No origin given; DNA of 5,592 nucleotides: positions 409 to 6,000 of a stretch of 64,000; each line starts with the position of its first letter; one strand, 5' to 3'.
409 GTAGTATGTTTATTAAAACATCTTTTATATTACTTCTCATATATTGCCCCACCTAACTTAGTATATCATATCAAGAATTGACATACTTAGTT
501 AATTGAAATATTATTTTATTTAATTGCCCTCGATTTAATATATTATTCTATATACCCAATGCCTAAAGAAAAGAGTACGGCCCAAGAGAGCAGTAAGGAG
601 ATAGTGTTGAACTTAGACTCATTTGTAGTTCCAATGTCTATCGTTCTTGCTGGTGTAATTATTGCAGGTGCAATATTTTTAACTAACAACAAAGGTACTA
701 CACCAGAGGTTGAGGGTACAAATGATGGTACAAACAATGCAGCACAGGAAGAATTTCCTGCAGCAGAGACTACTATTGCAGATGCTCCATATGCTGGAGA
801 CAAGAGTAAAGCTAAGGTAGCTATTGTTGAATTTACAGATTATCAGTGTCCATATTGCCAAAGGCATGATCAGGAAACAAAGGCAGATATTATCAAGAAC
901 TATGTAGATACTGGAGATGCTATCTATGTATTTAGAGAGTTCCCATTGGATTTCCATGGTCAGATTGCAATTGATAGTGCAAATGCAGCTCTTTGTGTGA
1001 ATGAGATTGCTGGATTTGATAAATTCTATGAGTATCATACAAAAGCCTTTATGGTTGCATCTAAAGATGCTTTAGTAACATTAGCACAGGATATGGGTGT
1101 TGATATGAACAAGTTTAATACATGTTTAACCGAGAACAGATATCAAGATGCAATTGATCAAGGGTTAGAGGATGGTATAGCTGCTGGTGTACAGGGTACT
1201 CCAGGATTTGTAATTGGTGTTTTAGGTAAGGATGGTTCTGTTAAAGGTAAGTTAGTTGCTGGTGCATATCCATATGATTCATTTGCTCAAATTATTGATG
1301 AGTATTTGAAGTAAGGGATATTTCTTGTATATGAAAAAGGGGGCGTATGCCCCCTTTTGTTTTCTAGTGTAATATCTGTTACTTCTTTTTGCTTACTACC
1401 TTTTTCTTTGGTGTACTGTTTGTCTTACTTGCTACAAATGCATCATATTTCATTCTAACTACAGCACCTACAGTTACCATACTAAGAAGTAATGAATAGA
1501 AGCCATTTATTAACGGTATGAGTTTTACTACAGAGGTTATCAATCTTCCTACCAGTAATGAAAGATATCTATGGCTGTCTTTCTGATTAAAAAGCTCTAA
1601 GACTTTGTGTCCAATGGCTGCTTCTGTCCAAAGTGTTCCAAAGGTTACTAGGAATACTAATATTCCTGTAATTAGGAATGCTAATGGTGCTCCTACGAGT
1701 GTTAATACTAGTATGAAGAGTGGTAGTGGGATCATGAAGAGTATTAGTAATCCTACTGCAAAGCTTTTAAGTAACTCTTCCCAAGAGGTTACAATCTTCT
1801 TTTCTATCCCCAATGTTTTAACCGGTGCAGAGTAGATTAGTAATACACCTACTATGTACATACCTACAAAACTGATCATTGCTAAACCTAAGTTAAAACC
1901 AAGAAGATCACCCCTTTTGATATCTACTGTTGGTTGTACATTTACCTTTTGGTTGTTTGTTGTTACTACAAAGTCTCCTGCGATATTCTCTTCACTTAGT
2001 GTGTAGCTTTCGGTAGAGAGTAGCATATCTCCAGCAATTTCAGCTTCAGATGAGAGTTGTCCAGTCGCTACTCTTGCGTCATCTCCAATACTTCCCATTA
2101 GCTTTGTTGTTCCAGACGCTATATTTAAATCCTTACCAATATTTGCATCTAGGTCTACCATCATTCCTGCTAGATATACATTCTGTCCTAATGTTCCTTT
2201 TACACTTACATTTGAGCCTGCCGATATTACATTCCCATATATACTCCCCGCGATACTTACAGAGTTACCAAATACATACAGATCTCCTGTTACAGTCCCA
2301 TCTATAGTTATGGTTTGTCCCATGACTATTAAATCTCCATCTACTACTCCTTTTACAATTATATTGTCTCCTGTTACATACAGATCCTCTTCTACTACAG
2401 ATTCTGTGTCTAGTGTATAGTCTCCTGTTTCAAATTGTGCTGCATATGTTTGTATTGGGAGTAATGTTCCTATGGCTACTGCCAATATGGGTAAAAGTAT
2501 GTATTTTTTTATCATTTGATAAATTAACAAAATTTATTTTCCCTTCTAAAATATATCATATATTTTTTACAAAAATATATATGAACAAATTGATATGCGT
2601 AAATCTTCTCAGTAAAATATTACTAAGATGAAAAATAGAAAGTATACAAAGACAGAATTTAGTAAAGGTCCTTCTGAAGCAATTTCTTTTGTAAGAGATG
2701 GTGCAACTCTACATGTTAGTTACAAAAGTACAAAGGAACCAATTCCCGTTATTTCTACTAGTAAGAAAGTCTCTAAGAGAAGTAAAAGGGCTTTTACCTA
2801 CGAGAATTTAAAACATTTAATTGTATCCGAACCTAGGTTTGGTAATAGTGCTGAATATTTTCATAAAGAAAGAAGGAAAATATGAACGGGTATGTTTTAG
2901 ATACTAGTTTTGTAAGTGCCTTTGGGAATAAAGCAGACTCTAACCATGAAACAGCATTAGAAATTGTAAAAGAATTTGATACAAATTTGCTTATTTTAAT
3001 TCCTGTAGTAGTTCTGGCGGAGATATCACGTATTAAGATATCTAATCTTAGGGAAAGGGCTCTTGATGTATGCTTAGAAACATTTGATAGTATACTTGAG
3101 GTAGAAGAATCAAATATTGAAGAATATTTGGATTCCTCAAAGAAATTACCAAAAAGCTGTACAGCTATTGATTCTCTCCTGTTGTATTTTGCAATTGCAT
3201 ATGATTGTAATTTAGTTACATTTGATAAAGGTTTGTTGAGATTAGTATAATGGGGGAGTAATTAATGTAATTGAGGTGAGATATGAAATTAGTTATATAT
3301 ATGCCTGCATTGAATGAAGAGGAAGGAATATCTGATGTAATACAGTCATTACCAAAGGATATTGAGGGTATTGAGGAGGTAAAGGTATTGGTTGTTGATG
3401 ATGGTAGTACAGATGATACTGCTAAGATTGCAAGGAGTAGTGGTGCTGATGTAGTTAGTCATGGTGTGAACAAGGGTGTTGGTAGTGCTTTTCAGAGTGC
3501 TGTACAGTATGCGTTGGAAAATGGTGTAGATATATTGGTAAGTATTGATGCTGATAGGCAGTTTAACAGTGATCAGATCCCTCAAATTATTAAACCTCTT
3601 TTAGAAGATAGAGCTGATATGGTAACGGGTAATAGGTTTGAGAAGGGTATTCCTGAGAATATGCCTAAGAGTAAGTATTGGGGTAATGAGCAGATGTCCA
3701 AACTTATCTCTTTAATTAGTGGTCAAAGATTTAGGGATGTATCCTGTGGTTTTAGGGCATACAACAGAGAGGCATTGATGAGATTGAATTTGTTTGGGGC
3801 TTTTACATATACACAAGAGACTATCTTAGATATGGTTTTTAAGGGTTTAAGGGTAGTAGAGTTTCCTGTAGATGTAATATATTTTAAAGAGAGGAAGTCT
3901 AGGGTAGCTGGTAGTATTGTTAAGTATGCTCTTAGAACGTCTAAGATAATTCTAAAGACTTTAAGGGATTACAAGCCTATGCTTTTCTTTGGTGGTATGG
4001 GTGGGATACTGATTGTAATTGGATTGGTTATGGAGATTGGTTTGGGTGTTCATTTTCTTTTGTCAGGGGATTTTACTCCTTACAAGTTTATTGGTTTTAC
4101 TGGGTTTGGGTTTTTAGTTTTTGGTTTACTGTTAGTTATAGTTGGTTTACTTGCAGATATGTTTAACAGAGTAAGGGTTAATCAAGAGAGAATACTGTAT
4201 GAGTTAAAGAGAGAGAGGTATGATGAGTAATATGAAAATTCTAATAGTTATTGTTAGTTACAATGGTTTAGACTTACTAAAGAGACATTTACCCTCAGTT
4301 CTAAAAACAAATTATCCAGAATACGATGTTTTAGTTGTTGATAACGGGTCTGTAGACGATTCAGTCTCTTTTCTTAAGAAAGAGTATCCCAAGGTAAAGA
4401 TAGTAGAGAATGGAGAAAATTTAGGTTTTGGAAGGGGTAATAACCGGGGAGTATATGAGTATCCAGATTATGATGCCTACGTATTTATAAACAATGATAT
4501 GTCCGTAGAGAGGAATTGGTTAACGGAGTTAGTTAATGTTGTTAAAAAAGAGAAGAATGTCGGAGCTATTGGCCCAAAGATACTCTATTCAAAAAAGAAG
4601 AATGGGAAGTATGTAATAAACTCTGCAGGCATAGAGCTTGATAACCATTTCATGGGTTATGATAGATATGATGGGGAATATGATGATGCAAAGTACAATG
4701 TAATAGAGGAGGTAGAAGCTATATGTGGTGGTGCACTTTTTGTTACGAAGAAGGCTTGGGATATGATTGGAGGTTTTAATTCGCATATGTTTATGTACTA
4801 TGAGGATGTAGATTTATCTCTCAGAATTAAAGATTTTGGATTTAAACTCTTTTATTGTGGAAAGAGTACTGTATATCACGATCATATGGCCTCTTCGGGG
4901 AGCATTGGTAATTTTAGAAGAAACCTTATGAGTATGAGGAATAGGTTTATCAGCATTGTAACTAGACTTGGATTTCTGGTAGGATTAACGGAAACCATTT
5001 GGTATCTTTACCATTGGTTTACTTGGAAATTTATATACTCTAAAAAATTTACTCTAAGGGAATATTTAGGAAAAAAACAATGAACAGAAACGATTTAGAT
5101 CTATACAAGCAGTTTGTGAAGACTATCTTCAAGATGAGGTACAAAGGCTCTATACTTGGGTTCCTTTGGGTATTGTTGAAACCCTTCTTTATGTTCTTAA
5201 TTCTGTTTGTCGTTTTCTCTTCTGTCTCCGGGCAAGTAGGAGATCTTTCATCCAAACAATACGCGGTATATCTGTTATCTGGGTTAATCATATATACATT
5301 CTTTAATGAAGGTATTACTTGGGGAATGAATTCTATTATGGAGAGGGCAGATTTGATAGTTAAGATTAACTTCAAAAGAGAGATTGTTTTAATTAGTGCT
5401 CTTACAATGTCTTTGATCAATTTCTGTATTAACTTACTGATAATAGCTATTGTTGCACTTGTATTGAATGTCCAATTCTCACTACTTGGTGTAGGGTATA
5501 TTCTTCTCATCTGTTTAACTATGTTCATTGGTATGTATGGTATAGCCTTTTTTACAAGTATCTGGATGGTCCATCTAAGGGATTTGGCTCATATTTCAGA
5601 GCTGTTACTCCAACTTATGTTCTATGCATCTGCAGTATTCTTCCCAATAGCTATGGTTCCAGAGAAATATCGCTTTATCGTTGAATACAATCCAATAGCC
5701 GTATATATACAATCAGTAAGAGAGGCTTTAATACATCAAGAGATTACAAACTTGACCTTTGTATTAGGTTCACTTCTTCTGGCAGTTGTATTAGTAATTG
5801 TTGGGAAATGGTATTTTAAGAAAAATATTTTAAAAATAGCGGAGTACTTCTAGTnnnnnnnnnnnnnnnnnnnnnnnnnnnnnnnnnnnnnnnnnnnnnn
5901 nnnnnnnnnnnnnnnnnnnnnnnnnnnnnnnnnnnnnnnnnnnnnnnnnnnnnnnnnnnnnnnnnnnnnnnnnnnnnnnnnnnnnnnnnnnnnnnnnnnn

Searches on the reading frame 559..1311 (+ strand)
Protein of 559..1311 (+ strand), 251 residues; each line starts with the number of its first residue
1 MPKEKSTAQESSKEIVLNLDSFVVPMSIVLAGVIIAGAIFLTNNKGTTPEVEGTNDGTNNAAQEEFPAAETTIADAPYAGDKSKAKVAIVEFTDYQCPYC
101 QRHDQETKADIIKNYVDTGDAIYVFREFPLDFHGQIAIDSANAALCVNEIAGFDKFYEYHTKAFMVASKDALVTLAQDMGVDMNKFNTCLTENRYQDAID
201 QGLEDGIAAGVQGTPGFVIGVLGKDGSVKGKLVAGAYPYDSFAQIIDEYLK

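Call 45: search_protein_families(library=pfam, proteins=[window:559-1311:+], max_evalue=0.0001)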
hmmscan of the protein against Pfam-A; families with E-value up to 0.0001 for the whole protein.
window:559-1311:+ (251 aa): 2 families
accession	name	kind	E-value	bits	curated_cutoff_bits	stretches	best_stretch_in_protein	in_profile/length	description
PF13462.12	Thioredoxin_4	-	2e-24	87.1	23.2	1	82-220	10-146/165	Thioredoxin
PF01323.26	DSBA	-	2e-13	51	25.6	1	156-246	109-190/191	DSBA-like thioredoxin domain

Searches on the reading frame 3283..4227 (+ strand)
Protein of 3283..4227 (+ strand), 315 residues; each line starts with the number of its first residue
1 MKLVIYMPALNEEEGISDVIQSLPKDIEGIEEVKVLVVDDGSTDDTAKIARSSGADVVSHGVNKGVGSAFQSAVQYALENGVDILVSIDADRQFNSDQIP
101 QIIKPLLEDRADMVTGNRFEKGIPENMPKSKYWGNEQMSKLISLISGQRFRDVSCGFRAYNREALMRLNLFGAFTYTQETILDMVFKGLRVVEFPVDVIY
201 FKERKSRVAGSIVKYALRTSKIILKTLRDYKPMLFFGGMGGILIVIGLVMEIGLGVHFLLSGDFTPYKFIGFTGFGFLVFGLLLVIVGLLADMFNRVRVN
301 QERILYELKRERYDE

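Call 45: search_protein_families(library=pfam, proteins=[window:3283-4227:+], max_evalue=0.0001)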
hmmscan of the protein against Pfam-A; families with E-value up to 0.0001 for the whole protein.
window:3283-4227:+ (315 aa): 1 family
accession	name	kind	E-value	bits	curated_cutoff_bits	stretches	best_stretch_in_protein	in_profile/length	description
PF00535.33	Glycos_transf_2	-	1.7e-22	80.6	23.3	1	5-166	2-165/168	Glycosyl transferase family 2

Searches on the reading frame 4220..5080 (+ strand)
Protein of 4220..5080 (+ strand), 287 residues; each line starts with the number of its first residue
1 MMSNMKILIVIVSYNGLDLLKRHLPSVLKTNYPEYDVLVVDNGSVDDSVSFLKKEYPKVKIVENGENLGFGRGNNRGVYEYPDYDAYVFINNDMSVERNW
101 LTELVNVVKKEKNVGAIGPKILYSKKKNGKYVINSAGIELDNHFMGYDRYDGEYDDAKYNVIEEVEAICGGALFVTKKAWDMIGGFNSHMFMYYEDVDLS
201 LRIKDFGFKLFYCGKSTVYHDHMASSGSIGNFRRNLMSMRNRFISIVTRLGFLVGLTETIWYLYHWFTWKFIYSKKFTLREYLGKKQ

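Call 45: search_protein_families(library=pfam, proteins=[window:4220-5080:+], max_evalue=0.0001)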
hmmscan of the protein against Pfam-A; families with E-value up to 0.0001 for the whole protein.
window:4220-5080:+ (287 aa): 4 families
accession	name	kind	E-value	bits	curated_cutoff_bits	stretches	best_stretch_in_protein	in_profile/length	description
PF00535.33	Glycos_transf_2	-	8.7e-19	68.5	23.3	1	9-132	2-127/168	Glycosyl transferase family 2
PF13641.12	Glyco_tranf_2_3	-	4.4e-11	43.7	27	1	7-225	3-216/230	Glycosyltransferase like family 2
PF13632.12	Glyco_trans_2_3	-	3.5e-05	24.1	27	1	88-222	3-125/198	Glycosyl transferase family group 2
PF02709.20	Glyco_transf_7C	-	3.9e-05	23.7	23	1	159-215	10-67/78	N-terminal domain of galactosyltransferase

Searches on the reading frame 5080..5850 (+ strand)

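Call 45: search_protein_families(library=pfam, proteins=[window:5080-5850:+], max_evalue=0.0001)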
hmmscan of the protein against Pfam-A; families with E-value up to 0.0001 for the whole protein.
window:5080-5850:+ (257 aa): 1 family
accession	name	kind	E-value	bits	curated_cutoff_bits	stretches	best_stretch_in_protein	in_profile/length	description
PF01061.29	ABC2_membrane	-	9.7e-16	58.4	26.9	1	11-217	5-210/211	ABC-2 type transporter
